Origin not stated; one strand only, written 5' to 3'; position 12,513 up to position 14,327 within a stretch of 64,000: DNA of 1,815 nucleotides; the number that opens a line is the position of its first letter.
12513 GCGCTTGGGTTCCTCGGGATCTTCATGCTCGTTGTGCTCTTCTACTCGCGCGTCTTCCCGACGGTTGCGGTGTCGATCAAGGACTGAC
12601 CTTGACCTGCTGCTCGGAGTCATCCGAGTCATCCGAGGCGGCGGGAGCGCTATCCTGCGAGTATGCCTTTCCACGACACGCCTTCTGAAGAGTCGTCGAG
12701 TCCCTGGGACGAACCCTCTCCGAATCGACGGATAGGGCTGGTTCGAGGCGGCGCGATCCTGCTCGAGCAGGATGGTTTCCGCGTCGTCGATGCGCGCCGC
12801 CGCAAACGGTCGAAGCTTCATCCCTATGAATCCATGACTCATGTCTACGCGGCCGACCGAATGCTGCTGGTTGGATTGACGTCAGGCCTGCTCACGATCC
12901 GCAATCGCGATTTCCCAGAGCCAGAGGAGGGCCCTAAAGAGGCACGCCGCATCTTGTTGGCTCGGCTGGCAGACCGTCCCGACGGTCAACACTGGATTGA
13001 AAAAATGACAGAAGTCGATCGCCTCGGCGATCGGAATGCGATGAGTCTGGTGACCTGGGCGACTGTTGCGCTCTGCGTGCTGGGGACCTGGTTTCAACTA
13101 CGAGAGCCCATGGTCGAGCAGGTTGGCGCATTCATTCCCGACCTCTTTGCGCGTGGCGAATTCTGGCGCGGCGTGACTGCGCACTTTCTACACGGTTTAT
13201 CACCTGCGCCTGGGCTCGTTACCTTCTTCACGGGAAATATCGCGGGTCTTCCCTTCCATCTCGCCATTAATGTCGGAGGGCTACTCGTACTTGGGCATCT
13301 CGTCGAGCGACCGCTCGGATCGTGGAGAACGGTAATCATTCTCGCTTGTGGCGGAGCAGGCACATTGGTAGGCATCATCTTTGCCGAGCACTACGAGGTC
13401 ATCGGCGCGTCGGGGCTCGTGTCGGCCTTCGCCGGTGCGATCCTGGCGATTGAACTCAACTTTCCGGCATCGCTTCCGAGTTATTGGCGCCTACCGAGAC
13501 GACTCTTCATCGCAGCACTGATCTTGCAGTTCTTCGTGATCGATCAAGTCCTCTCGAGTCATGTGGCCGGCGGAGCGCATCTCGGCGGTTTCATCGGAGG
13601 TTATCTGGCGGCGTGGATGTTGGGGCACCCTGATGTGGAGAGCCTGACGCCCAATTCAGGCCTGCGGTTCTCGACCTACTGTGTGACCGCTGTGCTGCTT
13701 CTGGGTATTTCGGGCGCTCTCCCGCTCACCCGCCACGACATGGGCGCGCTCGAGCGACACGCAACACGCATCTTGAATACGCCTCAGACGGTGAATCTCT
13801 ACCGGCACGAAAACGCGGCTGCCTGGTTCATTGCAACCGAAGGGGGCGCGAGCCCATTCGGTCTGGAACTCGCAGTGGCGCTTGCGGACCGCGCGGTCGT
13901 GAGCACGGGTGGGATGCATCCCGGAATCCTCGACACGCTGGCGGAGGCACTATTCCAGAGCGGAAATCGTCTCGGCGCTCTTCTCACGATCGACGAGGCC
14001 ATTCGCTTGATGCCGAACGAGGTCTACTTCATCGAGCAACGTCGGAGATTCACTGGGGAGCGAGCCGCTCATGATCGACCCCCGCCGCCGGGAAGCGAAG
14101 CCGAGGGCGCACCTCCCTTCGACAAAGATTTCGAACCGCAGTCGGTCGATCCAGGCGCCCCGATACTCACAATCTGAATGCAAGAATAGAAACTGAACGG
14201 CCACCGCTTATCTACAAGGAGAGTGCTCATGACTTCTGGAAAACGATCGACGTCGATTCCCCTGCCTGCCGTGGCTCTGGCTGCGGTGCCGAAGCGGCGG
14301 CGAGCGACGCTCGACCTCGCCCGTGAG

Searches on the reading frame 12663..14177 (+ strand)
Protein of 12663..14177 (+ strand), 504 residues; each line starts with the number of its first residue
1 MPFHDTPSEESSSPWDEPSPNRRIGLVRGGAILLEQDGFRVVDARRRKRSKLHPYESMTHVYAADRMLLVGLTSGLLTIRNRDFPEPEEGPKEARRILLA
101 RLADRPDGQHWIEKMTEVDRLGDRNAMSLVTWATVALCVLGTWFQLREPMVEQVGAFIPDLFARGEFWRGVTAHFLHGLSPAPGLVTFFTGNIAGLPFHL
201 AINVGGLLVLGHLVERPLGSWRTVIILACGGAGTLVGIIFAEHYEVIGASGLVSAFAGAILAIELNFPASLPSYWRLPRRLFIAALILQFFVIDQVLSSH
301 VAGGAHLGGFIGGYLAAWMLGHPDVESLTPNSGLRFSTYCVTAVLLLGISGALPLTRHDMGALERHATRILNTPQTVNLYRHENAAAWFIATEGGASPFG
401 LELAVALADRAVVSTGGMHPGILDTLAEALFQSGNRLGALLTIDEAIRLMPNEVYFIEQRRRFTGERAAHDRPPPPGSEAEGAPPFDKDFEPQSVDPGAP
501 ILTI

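Call 65: search_protein_families(library=pfam, proteins=[window:12663-14177:+], max_evalue=0.00001)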
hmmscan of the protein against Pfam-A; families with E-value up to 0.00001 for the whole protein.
window:12663-14177:+ (504 aa): 1 family
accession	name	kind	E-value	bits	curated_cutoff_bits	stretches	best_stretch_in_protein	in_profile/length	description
PF01694.28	Rhomboid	-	5.9e-14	52.9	22.6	1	198-321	18-141/143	Rhomboid domain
